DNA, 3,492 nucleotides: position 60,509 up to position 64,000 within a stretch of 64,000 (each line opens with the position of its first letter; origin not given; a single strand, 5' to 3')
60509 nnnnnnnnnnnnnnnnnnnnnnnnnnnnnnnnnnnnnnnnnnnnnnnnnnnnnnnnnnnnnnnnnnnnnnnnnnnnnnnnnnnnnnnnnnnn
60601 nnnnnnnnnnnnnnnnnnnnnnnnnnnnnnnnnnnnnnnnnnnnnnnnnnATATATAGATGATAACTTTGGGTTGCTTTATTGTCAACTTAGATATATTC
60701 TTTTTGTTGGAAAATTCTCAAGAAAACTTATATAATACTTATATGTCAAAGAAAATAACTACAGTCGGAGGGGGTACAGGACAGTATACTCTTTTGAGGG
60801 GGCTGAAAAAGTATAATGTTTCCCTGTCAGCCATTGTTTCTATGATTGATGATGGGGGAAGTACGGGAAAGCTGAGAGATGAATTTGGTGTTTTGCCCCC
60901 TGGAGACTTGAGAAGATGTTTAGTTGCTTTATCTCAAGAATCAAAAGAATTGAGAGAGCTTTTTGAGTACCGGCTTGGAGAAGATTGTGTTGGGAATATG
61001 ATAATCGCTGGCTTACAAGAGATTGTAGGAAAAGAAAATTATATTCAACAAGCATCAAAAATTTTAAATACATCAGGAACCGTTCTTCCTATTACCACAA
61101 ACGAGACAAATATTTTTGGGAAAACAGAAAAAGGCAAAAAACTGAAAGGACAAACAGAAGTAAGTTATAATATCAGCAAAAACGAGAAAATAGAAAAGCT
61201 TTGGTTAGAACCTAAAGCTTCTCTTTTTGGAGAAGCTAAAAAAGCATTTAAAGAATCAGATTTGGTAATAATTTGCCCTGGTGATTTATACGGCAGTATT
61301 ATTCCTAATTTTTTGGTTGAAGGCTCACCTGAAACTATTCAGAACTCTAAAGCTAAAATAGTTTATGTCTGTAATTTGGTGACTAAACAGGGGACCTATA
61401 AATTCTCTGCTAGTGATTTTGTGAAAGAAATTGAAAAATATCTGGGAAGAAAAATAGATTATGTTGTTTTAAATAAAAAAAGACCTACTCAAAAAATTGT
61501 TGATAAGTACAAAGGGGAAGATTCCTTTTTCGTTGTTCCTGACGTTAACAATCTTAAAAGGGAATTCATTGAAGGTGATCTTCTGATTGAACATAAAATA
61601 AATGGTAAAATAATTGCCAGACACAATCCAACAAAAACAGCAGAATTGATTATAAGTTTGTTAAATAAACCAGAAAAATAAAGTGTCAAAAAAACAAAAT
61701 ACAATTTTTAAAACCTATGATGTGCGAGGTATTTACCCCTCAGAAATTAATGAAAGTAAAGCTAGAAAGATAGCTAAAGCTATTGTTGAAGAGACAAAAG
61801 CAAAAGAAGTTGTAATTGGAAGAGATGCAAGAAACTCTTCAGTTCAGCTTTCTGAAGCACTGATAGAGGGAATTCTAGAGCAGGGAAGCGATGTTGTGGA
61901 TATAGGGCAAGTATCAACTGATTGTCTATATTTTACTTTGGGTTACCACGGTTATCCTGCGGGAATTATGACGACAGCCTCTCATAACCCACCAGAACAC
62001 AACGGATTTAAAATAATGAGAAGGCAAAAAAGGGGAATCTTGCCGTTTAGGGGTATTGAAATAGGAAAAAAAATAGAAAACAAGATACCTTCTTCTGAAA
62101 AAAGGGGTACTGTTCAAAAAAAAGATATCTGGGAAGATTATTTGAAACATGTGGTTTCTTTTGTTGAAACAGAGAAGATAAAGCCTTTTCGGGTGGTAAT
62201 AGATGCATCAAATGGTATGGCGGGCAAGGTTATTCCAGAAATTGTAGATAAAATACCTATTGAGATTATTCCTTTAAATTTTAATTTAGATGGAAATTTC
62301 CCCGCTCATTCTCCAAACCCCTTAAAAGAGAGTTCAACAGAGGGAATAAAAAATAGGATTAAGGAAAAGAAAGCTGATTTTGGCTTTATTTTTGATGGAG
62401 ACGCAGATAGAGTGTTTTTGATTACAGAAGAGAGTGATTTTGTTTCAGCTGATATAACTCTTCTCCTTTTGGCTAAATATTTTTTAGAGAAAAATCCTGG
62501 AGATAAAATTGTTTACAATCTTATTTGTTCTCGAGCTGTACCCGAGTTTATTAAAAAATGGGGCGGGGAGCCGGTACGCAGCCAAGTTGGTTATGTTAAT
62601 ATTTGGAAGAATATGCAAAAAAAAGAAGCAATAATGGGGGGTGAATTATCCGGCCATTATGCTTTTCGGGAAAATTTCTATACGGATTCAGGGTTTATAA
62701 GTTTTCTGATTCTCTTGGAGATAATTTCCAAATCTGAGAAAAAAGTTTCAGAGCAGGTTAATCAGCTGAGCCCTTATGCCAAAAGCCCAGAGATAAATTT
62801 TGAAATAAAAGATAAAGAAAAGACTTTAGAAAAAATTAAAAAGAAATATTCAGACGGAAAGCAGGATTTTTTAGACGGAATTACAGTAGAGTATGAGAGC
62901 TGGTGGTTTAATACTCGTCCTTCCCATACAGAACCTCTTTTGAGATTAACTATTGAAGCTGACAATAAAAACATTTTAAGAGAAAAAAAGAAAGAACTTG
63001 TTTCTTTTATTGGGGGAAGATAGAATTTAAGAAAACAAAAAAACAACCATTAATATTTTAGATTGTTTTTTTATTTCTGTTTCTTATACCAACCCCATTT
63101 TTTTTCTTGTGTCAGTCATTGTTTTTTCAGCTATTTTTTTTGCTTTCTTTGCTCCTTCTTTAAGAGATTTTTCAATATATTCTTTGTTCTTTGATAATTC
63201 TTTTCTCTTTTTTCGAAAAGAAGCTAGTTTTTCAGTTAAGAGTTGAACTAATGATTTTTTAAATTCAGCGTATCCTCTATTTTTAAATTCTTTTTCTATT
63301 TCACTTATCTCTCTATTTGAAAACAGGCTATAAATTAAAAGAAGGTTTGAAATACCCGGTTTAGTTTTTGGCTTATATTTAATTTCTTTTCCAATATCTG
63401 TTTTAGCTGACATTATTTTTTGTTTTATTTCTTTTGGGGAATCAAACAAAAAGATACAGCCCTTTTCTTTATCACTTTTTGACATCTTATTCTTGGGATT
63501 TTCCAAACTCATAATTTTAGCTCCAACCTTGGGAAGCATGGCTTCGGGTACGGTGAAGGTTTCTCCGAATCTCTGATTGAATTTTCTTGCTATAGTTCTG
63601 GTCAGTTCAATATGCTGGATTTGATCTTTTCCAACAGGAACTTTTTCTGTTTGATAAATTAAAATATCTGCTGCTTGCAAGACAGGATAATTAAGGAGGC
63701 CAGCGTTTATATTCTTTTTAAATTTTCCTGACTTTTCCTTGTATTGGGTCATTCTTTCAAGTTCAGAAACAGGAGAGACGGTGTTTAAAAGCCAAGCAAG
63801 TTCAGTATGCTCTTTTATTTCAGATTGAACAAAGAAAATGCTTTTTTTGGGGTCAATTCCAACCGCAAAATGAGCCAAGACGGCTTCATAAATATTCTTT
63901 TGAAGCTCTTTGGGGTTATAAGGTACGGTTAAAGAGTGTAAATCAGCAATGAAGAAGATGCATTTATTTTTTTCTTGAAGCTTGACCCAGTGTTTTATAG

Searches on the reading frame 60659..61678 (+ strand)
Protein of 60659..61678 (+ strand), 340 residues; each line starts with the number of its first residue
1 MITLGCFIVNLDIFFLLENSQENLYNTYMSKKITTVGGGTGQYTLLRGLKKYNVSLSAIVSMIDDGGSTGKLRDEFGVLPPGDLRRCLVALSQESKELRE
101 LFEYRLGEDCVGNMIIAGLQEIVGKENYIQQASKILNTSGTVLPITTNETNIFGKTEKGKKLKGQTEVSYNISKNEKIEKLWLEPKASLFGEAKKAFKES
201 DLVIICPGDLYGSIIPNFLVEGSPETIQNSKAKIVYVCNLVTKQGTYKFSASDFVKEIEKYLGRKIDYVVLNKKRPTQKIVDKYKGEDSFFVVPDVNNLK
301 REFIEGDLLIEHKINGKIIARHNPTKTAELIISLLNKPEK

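Call 68: search_protein_families(library=pfam, proteins=[window:60659-61678:+], max_evalue=0.0001)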
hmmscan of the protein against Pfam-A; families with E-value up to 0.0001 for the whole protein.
window:60659-61678:+ (340 aa): 1 family
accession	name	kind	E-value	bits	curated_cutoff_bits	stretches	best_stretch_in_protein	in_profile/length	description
PF01933.23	CofD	-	1.9e-72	244.4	30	1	33-302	1-280/290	2-phospho-L-lactate transferase CofD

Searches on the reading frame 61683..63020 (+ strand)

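Call 12: search_protein_families(library=pfam, proteins=[window:61683-63020:+], max_evalue=0.00001)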
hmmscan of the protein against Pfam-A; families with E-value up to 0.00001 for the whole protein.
window:61683-63020:+ (446 aa): 4 families
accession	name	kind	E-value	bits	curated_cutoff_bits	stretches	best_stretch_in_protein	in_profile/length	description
PF02878.22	PGM_PMM_I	-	3.1e-31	108.4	22.5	1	8-121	3-121/138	Phosphoglucomutase/phosphomannomutase, alpha/beta/alpha domain I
PF02879.22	PGM_PMM_II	-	2.3e-25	89.5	29.3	1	151-250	1-102/103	Phosphoglucomutase/phosphomannomutase, alpha/beta/alpha domain II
PF02880.22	PGM_PMM_III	-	3.5e-24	85.6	20.7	1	257-362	3-111/115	Phosphoglucomutase/phosphomannomutase, alpha/beta/alpha domain III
PF00408.26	PGM_PMM_IV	-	2.4e-06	27.9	23.1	1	370-439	1-65/68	Phosphoglucomutase/phosphomannomutase, C-terminal domain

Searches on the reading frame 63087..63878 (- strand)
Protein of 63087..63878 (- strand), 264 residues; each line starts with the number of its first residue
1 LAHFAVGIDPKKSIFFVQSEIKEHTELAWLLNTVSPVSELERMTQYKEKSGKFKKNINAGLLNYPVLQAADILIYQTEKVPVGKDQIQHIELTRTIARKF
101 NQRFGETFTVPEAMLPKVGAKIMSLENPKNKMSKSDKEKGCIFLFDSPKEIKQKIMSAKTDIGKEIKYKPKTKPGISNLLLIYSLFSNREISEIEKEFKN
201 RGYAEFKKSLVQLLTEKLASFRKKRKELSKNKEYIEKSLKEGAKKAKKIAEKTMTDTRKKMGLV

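Call 68: search_protein_families(library=pfam, proteins=[window:63087-63878:-], max_evalue=0.0001)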
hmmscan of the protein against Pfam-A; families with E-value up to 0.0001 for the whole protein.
window:63087-63878:- (264 aa): 1 family
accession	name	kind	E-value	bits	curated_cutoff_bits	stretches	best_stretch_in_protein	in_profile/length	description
PF00579.31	tRNA-synt_1b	-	2.2e-55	188.5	21.1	1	4-214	76-287/292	tRNA synthetases class I (W and Y)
